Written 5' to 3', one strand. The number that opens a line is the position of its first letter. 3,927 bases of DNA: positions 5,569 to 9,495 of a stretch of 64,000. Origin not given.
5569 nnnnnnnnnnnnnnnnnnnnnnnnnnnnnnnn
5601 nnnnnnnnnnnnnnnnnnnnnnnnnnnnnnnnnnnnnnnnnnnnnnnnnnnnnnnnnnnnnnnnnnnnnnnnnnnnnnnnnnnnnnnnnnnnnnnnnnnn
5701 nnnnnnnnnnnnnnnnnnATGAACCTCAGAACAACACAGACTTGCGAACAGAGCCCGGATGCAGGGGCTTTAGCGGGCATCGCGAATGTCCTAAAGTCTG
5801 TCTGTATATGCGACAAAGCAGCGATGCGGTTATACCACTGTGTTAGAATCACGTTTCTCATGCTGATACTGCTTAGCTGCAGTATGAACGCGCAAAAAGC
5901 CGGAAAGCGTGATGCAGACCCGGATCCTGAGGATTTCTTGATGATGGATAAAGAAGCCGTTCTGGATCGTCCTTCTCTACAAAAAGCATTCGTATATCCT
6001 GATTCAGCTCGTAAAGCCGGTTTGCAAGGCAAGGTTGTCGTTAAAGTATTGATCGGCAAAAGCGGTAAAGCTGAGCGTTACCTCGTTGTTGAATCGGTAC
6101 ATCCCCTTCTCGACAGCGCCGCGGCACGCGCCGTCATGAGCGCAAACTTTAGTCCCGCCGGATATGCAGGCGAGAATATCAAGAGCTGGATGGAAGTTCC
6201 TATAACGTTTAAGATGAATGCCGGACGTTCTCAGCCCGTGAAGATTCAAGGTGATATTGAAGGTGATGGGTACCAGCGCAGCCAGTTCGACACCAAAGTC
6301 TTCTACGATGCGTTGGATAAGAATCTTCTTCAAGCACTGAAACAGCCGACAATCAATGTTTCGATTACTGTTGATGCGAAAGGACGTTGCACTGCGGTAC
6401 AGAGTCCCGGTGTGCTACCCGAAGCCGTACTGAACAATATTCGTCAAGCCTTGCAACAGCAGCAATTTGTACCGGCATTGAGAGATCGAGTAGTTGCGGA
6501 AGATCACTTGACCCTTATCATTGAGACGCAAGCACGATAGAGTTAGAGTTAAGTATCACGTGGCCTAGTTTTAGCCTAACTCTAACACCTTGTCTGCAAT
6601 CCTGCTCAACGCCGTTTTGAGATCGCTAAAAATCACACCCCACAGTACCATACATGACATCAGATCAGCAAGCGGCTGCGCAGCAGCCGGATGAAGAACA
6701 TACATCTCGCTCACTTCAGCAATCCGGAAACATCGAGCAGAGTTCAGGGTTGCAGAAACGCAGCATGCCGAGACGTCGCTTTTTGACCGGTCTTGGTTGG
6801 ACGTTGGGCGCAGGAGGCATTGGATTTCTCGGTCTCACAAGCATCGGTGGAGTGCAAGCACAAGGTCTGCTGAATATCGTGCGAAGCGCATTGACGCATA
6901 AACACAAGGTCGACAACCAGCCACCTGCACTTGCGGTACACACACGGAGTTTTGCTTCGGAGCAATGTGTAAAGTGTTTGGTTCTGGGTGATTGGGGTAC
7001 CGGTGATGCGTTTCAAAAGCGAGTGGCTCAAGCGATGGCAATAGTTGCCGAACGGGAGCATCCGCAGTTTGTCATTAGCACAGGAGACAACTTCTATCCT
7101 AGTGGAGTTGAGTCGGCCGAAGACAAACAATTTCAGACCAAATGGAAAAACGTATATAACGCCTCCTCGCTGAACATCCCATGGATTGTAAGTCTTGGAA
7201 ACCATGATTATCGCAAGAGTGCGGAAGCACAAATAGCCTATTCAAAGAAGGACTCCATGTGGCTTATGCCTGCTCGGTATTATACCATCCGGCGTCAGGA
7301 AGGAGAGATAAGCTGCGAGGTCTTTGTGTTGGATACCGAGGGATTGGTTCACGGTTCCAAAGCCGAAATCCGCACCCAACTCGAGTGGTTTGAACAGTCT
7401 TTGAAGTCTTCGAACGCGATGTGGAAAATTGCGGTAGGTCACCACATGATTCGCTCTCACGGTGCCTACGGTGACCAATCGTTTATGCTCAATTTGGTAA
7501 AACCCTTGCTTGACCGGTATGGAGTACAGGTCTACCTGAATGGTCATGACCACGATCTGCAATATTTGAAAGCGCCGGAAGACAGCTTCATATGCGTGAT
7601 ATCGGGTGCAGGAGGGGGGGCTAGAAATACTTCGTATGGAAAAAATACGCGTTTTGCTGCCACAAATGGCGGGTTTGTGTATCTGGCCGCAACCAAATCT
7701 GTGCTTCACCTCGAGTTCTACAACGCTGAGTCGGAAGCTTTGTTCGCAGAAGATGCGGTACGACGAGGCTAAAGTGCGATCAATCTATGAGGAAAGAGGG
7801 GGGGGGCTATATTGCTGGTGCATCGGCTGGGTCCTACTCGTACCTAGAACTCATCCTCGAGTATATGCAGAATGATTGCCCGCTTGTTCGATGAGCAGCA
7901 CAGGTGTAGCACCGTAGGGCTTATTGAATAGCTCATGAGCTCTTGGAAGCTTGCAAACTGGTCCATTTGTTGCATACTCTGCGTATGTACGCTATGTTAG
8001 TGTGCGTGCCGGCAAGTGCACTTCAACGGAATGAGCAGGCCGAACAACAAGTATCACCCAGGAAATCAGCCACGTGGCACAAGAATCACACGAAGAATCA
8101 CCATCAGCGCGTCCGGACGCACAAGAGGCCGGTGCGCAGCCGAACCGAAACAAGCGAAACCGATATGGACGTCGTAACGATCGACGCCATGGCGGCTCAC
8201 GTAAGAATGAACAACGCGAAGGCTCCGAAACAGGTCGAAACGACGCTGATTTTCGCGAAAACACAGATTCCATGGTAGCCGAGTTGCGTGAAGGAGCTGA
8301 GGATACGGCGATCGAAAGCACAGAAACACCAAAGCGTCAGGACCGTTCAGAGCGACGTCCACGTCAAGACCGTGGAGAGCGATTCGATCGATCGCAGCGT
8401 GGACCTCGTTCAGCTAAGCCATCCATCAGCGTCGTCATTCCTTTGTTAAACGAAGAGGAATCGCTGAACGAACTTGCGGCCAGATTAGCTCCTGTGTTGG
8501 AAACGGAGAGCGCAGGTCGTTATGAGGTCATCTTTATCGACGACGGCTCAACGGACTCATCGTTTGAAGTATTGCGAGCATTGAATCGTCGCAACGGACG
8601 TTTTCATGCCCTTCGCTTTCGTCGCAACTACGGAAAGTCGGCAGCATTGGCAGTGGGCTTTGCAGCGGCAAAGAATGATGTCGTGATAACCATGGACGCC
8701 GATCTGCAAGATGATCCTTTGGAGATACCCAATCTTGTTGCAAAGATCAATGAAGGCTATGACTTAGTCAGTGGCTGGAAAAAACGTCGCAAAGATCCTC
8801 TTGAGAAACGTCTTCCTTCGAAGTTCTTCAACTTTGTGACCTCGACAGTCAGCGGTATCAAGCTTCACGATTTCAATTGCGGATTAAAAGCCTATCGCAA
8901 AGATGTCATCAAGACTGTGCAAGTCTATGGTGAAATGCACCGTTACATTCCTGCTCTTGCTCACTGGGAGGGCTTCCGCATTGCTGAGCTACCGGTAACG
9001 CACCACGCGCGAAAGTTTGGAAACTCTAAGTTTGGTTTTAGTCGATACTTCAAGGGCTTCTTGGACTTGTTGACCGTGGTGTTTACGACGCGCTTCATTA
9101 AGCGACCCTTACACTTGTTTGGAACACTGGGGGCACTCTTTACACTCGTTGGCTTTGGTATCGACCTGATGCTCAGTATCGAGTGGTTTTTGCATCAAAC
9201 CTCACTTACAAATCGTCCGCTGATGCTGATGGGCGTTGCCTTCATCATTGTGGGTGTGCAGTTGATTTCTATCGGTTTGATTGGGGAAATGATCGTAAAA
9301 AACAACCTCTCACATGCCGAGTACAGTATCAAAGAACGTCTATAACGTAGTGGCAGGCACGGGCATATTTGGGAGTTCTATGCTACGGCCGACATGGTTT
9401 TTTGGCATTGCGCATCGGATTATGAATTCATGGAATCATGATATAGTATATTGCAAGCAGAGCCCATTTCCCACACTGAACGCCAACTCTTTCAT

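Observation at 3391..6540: C39-peptidase ABC exporter with no visible cognate double-glycine peptide or HlyD partner, followed by a TonB-C lipoprotein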

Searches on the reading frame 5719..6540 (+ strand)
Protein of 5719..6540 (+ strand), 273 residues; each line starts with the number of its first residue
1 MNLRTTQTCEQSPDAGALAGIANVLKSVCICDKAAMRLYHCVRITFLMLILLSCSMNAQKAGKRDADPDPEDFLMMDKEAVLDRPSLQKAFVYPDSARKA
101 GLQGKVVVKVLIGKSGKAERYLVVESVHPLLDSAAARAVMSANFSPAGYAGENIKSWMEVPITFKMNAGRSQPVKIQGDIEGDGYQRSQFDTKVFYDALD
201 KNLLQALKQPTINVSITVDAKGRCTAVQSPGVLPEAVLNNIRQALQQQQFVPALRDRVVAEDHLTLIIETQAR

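Call 3: search_protein_families(library=pfam, proteins=[window:5719-6540:+], max_evalue=0.01)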
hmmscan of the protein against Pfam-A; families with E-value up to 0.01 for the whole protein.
window:5719-6540:+ (273 aa): 2 families
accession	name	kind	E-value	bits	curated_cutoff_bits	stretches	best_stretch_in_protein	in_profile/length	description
PF03544.19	TonB_C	-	2.9e-20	72.9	24.6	1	91-166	3-79/79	Gram-negative bacterial TonB protein C-terminal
PF13103.11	TonB_2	-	0.0019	18.7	22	0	103-147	25-71/85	TonB C terminal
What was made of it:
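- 5824..6540 (+): Neighbour, probably unrelated: TonB_C-domain protein of 238 aa, counted from the Met that precedes the signal peptide. The ORF could also start at 5719. Probable lipoprotein. Pfam TonB_C E 2.9e-20 (call 3).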

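Call 21: search_protein_families(library=ncbifam, proteins=[window:5824-6540:+], max_evalue=0.001)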
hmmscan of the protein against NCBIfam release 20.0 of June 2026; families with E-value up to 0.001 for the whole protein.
window:5824-6540:+ (238 aa): 4 families
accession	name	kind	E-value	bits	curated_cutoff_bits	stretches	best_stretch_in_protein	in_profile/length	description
TIGR01352.1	tonB_Cterm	subfamily_domain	5.2e-16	58.8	27.1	1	58-132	3-76/76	TonB family protein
NF038079.1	TonB_sider_MxcH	equivalog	6.8e-12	44.3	925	1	56-136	10-90/792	TonB-dependent siderophore myxochelin receptor MxcH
NF033768.1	myxo_SS_tail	domain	0.0001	22.3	40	0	62-109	26-75/92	AgmX/PglI C-terminal domain-containing protein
NF047760.1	LIC10042_TonB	equivalog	0.00022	21.4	100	1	52-110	81-140/156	LIC_10042 family TonB-like protein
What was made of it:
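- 5824..6540 (+): TIGR01352 (call 21).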

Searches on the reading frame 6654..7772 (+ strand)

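Call 3: search_protein_families(library=pfam, proteins=[window:6654-7772:+], max_evalue=0.01)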
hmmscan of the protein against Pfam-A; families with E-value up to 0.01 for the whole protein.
window:6654-7772:+ (372 aa): 2 families
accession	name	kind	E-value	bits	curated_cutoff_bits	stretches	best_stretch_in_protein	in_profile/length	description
PF00149.33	Metallophos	-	7.7e-18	66.1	21.5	1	107-301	2-190/191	Calcineurin-like phosphoesterase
PF09423.15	PhoD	-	0.00021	21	27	0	240-268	189-217/343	PhoD-like phosphatase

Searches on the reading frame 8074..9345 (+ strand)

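Call 3: search_protein_families(library=pfam, proteins=[window:8074-9345:+], max_evalue=0.01)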
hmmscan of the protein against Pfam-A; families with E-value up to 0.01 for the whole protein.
window:8074-9345:+ (423 aa): 4 families
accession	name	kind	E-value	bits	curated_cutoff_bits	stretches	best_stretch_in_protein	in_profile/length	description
PF00535.33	Glycos_transf_2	-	1.6e-29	103.4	23.3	1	119-281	1-166/168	Glycosyl transferase family 2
PF10111.15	Glyco_tranf_2_2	-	4.2e-06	26.9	27.3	1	119-210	1-91/276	Glycosyltransferase like family 2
PF13641.12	Glyco_tranf_2_3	-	1.3e-05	25.8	27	1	116-222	1-108/230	Glycosyltransferase like family 2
PF13506.12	Glyco_transf_21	-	0.005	16.8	21.7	1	188-269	18-101/174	Glycosyl transferase family 21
